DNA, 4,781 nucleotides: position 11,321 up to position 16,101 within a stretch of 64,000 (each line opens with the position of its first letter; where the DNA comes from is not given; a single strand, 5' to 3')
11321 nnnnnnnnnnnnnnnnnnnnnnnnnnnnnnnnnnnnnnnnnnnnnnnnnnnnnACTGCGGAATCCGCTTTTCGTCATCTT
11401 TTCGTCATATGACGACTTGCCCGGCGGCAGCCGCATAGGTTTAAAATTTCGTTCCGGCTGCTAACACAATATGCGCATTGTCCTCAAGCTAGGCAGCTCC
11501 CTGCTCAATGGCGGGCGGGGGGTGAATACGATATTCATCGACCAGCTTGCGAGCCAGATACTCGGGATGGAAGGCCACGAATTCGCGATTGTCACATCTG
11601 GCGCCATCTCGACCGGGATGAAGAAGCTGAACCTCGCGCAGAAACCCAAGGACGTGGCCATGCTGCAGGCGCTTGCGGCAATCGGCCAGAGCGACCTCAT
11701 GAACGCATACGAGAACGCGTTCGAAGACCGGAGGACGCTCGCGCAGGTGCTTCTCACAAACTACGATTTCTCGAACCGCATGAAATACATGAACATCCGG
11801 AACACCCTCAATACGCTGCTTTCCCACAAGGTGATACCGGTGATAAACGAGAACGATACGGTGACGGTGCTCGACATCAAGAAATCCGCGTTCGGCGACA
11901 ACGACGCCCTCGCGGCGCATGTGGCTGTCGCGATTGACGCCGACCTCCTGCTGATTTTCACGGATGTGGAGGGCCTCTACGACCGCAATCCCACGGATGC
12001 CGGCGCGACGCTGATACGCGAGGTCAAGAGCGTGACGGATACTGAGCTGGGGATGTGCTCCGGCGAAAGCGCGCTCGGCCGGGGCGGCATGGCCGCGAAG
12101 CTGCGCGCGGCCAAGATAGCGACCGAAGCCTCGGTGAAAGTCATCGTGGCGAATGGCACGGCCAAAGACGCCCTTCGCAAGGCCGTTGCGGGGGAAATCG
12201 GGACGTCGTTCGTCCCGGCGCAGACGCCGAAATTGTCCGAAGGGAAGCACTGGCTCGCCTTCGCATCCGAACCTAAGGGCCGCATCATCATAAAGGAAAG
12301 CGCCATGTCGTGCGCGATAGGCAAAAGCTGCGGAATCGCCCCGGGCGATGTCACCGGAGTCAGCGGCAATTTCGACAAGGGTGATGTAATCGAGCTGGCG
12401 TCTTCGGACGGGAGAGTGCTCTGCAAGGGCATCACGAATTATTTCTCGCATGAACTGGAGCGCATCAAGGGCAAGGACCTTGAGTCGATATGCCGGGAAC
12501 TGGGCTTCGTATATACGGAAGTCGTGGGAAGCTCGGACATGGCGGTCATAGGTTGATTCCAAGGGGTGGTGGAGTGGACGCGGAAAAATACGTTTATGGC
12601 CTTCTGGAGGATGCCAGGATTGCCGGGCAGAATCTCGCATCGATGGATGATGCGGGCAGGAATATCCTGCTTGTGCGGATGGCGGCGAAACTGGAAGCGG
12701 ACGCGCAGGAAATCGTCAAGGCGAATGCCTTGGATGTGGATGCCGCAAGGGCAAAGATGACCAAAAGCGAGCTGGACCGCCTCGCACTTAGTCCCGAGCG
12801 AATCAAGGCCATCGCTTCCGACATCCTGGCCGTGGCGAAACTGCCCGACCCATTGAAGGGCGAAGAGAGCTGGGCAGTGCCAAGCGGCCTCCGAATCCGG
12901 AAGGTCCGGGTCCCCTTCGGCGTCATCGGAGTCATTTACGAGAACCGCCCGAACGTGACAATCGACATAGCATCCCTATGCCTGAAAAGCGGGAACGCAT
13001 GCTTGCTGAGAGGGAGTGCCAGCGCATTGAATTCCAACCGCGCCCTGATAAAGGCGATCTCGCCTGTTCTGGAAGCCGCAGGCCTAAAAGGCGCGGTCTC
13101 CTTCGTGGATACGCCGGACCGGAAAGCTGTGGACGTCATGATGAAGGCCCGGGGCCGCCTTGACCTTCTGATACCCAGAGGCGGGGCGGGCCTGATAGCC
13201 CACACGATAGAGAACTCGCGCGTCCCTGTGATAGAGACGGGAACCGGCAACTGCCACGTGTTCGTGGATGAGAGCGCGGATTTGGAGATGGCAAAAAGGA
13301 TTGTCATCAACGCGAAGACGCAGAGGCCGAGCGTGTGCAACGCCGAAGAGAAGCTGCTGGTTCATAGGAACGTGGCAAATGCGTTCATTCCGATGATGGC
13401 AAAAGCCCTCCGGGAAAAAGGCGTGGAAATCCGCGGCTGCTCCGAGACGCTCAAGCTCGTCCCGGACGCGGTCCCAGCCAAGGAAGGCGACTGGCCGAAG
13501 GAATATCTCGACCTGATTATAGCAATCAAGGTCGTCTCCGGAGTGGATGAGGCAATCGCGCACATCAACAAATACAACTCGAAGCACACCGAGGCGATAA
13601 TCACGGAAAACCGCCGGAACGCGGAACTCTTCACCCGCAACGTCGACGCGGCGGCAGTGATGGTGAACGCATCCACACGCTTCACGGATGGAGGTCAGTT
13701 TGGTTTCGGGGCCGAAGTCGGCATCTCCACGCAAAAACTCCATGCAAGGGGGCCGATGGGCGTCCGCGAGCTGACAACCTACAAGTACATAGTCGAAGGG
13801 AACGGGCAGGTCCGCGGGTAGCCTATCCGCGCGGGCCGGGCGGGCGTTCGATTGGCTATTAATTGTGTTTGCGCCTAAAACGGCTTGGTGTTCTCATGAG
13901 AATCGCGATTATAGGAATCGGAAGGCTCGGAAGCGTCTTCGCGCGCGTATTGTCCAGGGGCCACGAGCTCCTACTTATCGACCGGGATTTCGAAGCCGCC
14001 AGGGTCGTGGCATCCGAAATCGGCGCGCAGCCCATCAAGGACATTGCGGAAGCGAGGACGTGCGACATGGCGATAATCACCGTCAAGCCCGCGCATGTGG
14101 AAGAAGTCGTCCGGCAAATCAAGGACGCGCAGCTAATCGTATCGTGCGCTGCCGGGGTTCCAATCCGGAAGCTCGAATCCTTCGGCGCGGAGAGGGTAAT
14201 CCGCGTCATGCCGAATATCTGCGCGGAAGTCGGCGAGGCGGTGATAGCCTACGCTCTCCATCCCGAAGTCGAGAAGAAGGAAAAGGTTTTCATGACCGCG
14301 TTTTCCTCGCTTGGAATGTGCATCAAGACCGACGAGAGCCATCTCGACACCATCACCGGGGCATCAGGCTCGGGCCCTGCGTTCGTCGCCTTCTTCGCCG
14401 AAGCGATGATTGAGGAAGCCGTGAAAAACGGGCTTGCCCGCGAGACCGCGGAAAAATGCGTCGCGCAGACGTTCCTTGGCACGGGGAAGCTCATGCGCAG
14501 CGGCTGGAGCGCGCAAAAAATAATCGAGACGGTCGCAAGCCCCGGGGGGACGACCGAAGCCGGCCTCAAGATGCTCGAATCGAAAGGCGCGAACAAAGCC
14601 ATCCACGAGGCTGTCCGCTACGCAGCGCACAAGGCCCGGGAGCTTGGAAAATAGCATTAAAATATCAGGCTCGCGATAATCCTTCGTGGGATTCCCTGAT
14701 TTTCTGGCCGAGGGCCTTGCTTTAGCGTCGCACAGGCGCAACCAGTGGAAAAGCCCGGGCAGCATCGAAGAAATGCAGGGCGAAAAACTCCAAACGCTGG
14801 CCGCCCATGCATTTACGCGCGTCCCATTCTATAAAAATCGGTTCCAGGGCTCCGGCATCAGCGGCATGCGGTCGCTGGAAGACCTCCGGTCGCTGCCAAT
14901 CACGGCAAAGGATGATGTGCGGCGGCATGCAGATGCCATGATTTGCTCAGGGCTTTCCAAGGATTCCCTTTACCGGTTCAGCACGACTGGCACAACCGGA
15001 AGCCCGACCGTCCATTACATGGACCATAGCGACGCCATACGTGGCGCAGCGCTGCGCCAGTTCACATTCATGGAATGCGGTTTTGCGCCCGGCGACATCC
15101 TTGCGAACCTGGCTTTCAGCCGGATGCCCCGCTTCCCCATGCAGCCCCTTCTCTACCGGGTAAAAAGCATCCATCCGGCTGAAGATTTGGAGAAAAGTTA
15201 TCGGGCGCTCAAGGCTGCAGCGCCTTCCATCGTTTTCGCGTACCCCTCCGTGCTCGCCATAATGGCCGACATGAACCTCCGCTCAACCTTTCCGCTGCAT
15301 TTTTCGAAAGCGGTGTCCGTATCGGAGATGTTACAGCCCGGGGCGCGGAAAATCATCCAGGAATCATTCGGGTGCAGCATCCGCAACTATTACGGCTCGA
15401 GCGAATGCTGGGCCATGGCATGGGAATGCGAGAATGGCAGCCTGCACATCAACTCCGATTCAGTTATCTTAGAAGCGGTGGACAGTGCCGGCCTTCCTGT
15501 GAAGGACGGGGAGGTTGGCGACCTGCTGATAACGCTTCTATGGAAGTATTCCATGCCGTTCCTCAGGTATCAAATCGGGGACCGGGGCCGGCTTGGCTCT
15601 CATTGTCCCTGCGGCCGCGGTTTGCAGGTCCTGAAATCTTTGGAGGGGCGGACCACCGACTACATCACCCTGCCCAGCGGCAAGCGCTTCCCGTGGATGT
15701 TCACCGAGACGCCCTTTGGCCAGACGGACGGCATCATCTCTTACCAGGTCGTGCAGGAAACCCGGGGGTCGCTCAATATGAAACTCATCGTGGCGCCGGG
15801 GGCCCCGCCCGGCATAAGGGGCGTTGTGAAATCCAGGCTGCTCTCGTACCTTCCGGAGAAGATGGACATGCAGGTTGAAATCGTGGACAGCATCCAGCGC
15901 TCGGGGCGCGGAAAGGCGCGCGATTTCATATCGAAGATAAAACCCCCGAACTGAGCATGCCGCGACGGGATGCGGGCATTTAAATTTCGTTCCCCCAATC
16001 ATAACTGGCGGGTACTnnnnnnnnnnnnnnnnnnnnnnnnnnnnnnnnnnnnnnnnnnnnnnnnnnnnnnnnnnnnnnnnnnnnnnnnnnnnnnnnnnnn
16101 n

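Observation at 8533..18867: Ten-gene co-directional array: phytoene-synthase homolog, three PaaK/F390-synthetase-like ligases, two GNATs and a BKACE enzyme, with proBAC embedded - candidate undescribed biosynthetic operon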

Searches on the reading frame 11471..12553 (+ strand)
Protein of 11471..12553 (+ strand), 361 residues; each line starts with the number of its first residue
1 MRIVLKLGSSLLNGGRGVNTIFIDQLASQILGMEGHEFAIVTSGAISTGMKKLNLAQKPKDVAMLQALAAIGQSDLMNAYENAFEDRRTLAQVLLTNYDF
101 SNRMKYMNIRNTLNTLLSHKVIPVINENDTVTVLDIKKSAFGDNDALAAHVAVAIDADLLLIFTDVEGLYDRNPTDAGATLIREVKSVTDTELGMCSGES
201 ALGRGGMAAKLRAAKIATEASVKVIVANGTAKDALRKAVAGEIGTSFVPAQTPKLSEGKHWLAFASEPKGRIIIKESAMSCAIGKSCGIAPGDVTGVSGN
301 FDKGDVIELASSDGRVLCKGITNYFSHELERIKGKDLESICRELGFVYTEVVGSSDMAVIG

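Call 5: search_protein_families(library=pfam, proteins=[window:11471-12553:+], max_evalue=0.01)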
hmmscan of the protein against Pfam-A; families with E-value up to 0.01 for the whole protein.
window:11471-12553:+ (361 aa): 2 families
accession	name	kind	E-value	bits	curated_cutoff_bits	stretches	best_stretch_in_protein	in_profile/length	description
PF00696.33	AA_kinase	-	2.1e-39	136.1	24.9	1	1-228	1-234/234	Amino acid kinase family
PF01472.26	PUA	-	5.4e-11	42.7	24.8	1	270-338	1-68/74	PUA domain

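Call 6: search_protein_families(library=ncbifam, proteins=[window:11471-12553:+], max_evalue=0.01)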
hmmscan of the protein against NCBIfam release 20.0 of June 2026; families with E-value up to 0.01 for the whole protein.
window:11471-12553:+ (361 aa): 24 families
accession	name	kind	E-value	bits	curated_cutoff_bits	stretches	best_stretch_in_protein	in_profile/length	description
TIGR01027.1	proB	equivalog_domain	3.5e-103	345.6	186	1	1-357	1-360/363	glutamate 5-kinase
TIGR01092.1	P5CS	equivalog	1.9e-44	152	796.75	1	2-248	9-274/715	delta l-pyrroline-5-carboxylate synthetase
NF040647.1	IPPK_Arch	equivalog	5.8e-12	45.4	120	1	103-245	115-257/259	isopentenyl phosphate kinase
NF010661.0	PRK14058.1-3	equivalog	6.6e-11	41.8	251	1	99-247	131-270/283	acetylglutamate/acetylaminoadipate kinase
NF010659.0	PRK14058.1-1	equivalog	1.3e-10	40.9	223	1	99-245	130-264/267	[LysW]-aminoadipate kinase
TIGR02076.1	pyrH_arch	equivalog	8.7e-10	38.6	158.05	1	144-248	118-221/222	UMP kinase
TIGR00761.1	argB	equivalog_domain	4.6e-08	32.9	151.3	1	97-223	113-227/231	acetylglutamate kinase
TIGR00746.1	arcC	equivalog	5e-07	29.1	358.25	1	122-247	192-307/309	carbamate kinase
NF010662.0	PRK14058.1-4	equivalog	2.2e-06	27.1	194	1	122-241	154-256/264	[LysW]-aminoadipate/[LysW]-glutamate kinase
NF009008.0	PRK12354.1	subfamily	7.7e-06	25.3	361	1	122-249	186-300/308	carbamate kinase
TIGR02075.1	pyrH_bact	equivalog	1.5e-05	24.7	243.9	1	2-243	3-227/233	UMP kinase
TIGR00656.1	asp_kin_monofn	equivalog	1.5e-05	24.2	402.25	1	92-230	106-239/407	aspartate kinase, monofunctional class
NF004938.0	PRK06291.1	equivalog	1.6e-05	23.8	528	1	104-175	172-244/468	aspartate kinase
NF005158.0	PRK06635.2-2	equivalog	3.5e-05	22.9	717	1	93-185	104-198/401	aspartate kinase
NF006068.0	PRK08210.1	equivalog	6.9e-05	22.2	474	1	94-230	107-237/405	aspartate kinase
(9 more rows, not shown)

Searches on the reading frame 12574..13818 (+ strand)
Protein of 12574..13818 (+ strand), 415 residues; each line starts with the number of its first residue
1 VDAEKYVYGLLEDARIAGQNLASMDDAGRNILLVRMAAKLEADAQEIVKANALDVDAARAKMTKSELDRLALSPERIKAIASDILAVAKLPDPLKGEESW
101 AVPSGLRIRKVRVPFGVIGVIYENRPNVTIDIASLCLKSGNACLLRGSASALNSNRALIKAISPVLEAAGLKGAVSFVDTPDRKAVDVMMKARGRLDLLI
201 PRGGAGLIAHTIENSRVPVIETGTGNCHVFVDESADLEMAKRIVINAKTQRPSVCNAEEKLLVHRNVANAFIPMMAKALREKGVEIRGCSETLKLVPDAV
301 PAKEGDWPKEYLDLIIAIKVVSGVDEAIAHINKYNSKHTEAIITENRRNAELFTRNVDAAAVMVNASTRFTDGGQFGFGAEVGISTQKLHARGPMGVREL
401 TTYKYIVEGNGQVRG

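Call 5: search_protein_families(library=pfam, proteins=[window:12574-13818:+], max_evalue=0.01)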
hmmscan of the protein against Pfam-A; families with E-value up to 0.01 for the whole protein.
window:12574-13818:+ (415 aa): 1 family
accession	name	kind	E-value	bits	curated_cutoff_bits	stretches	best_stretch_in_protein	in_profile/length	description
PF00171.27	Aldedh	-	2.7e-17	62.9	23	2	11-281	35-295/461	Aldehyde dehydrogenase family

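Call 6: search_protein_families(library=ncbifam, proteins=[window:12574-13818:+], max_evalue=0.01)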
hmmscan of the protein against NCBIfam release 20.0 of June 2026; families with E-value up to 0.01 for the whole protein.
window:12574-13818:+ (415 aa): 20 families
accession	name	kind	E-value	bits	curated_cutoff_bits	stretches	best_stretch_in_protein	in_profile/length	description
NF001221.0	PRK00197.1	equivalog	2.6e-173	576.5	289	1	4-414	4-417/418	glutamate-5-semialdehyde dehydrogenase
TIGR00407.1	proA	equivalog_domain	4.3e-142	473.6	317.45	1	14-404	1-398/398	glutamate-5-semialdehyde dehydrogenase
TIGR01092.1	P5CS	equivalog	4.2e-96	322.8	796.75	1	14-413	295-694/715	delta l-pyrroline-5-carboxylate synthetase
NF011927.0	PRK15398.1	subfamily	1.4e-17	63.6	403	1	112-278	127-295/465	aldehyde dehydrogenase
NF010378.0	PRK13805.1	equivalog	1.1e-14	53.3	951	1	108-277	104-275/872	bifunctional acetaldehyde-CoA/alcohol dehydrogenase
NF047625.1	AcylSulfactDhSauS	equivalog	1.5e-13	50.4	600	1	112-284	100-269/464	acylating sulfoacetaldehyde dehydrogenase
TIGR02518.1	EutH_ACDH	equivalog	1.7e-13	50.2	620.1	1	107-273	97-265/488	acetaldehyde dehydrogenase (acetylating)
NF052305.1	DioxValDhHalo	equivalog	7.9e-11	41.5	750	2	94-294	121-321/483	2,5-dioxovalerate dehydrogenase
NF040648.1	lactal_redase_Meth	equivalog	4e-09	36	650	2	15-278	43-297/463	lactaldehyde dehydrogenase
NF050084.1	pip_6_carb_DH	equivalog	2e-08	33.6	730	1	107-281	110-289/475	L-piperidine-6-carboxylate dehydrogenase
NF042989.1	AldDh_AldH_Clos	equivalog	6e-07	28.6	800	1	106-280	113-291/458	aldehyde dehydrogenase AldH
NF006915.0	PRK09406.1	equivalog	2.2e-05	23.6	730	1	26-280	44-290/457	NADP-dependent succinic semialdehyde dehydrogenase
NF045736.1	PaDhStyDRhodo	equivalog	6.9e-05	21.6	800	1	17-278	54-309/479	phenylacetaldehyde dehydrogenase StyD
NF007497.0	PRK10090.1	equivalog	8.8e-05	21.5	500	1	213-281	243-311/480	aldehyde dehydrogenase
TIGR03250.1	PhnAcAld_DH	equivalog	0.00022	20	635.65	1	165-278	188-303/472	phosphonoacetaldehyde dehydrogenase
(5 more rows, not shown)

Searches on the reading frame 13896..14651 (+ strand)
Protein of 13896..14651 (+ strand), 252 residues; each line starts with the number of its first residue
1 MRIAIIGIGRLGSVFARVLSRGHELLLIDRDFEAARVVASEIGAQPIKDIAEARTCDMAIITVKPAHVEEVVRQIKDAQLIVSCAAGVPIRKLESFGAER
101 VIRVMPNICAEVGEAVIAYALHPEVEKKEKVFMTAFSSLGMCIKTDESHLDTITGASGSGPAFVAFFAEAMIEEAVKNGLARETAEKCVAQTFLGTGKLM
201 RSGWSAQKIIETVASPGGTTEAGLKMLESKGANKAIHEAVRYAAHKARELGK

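Call 5: search_protein_families(library=pfam, proteins=[window:13896-14651:+], max_evalue=0.01)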
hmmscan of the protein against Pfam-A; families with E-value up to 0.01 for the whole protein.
window:13896-14651:+ (252 aa): 9 families
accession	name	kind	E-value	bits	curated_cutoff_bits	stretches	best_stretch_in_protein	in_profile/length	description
PF14748.11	P5CR_dimer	-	3.8e-33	114.3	25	1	147-250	1-105/105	Pyrroline-5-carboxylate reductase dimerisation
PF03807.23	F420_oxidored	-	1.3e-11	45.4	21.6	1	2-87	1-94/94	NADP oxidoreductase coenzyme F420-dependent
PF02558.23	ApbA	-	4.8e-06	26.7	22.2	1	3-77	1-88/150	Ketopantoate reductase PanE/ApbA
PF01408.29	GFO_IDH_MocA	-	2.1e-05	25.6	24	1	1-80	1-87/120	Oxidoreductase family, NAD-binding Rossmann fold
PF03446.21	NAD_binding_2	-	2.7e-05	24.7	21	1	2-74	1-75/161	NAD binding domain of 6-phosphogluconate dehydrogenase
PF02254.24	TrkA_N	-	8.5e-05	23.3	23.8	1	3-41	1-40/116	TrkA-N domain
PF03435.24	Sacchrp_dh_NADP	-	9.7e-05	23.1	25.1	1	3-87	1-78/129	Saccharopine dehydrogenase NADP binding domain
PF02737.24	3HCDH_N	-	0.0064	16.9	22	0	3-84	2-85/180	3-hydroxyacyl-CoA dehydrogenase, NAD binding domain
PF03721.20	UDPG_MGDP_dh_N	-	0.0092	16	27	0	1-92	1-90/187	UDP-glucose/GDP-mannose dehydrogenase family, NAD binding domain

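Call 6: search_protein_families(library=ncbifam, proteins=[window:13896-14651:+], max_evalue=0.01)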
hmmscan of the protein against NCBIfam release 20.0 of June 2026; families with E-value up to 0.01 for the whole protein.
window:13896-14651:+ (252 aa): 24 families
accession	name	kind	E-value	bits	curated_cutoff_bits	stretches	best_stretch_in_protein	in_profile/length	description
TIGR00112.1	proC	equivalog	3.3e-59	200.7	196.75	1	3-250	1-263/263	pyrroline-5-carboxylate reductase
NF008839.0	PRK11880.2-4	equivalog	5e-45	153.8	288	1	1-249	2-251/252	pyrroline-5-carboxylate reductase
NF005813.0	PRK07679.1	exception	5.5e-31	108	404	1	55-252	65-270/279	pyrroline-5-carboxylate reductase ProI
NF005814.0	PRK07680.1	equivalog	1e-22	80.6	278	1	1-231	1-245/275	late competence protein ComER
NF005384.0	PRK06928.1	exception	1.7e-19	70.4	301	1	52-229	59-246/277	pyrroline-5-carboxylate reductase ProG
NF005063.0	PRK06476.1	equivalog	2.1e-11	43.9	254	1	55-246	61-252/258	pyrroline-5-carboxylate reductase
NF006409.0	PRK08655.1-3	equivalog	4.1e-09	36.4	310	1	1-75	1-77/290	prephenate dehydrogenase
NF005112.0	PRK06545.2-4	subfamily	1.5e-06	27.5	294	1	2-80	4-80/356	prephenate dehydrogenase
NF005109.0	PRK06545.2-1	equivalog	9.1e-06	25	397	1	2-98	2-102/361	prephenate dehydrogenase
NF007039.0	PRK09496.3-2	equivalog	1.3e-05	24.3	293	1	1-48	1-49/446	Trk system potassium transporter TrkA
TIGR00745.1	apbA_panE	subfamily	2.1e-05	23.9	141.35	1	2-77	1-90/305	2-dehydropantoate 2-reductase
TIGR03026.1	NDP-sugDHase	subfamily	5.1e-05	22.2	189.8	1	1-111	1-109/413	nucleotide sugar dehydrogenase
NF012005.0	PRK15461.1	equivalog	9.2e-05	21.7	348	1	2-74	3-73/298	sulfolactaldehyde 3-reductase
NF006410.0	PRK08655.1-4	equivalog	0.00012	21.1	498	1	1-75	5-82/446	prephenate dehydrogenase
NF007161.0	PRK09599.1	subfamily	0.00029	20.2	271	1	1-76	1-81/302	NADP-dependent phosphogluconate dehydrogenase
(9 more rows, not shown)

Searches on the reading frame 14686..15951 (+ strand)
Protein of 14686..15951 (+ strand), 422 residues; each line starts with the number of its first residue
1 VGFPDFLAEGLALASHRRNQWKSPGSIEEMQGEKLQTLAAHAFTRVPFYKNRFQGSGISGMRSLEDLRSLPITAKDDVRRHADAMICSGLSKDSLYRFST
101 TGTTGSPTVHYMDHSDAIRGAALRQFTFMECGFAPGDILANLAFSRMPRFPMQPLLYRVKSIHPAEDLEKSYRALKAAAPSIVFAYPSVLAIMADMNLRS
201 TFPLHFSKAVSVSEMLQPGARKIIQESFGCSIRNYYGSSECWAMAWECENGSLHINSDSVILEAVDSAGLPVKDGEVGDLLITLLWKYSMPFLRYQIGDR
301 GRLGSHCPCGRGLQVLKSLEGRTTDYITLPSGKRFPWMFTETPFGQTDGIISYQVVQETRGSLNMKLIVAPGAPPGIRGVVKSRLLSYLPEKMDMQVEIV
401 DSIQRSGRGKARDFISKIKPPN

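Call 5: search_protein_families(library=pfam, proteins=[window:14686-15951:+], max_evalue=0.01)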
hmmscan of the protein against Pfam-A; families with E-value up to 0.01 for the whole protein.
window:14686-15951:+ (422 aa): 1 family
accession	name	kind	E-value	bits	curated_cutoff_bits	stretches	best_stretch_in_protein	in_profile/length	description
PF00501.34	AMP-binding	-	5.7e-06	25.8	29.9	1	95-282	165-374/384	AMP-binding enzyme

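Call 6: search_protein_families(library=ncbifam, proteins=[window:14686-15951:+], max_evalue=0.01)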
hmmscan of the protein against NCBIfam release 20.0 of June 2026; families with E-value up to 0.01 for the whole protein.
window:14686-15951:+ (422 aa): 9 families
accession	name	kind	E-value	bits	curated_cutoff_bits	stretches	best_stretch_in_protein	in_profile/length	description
NF045666.1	DVU1553_fam_AMP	equivalog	5.2e-41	140.8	300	1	19-322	15-330/331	DVU_1553 family AMP-dependent CoA ligase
NF053551.1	FlxY_rubin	equivalog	2e-29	102.6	520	2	222-358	220-357/424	flexirubin biosynthesis putative acyl-CoA ligase FlxY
NF041878.1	paak_haloarch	equivalog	3.9e-26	91.6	700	2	199-329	195-331/427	phenylacetate--CoA ligase PaaK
TIGR02155.1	PA_CoA_ligase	equivalog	9.8e-25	86.9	646.3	2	172-364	160-358/422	phenylacetate--CoA ligase PaaK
TIGR02304.1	aden_form_hyp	equivalog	1.9e-16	60.1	251.9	1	167-367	175-375/430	F390 synthetase-related protein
TIGR03335.1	F390_ftsA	equivalog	4.7e-16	58.5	458.7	1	25-312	12-319/445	coenzyme F390 synthetase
NF041217.1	BagE_FevW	exception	1.6e-15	57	800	1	213-322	201-310/424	bagremycin/ferroverdin synthetase BagE/FevW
TIGR02262.1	benz_CoA_lig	subfamily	0.00033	19.5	375.25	1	171-282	244-361/508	benzoate-CoA ligase family protein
TIGR01733.1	AA-adenyl-dom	subfamily_domain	0.0022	16.8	317.4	1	92-282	120-324/409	amino acid adenylation domain-containing protein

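Call 72: search_protein_families(library=padloc, proteins=[window:14686-15951:+], max_evalue=0.01)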
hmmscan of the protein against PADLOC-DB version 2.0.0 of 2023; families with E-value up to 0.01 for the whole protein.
window:14686-15951:+ (422 aa): 0 families
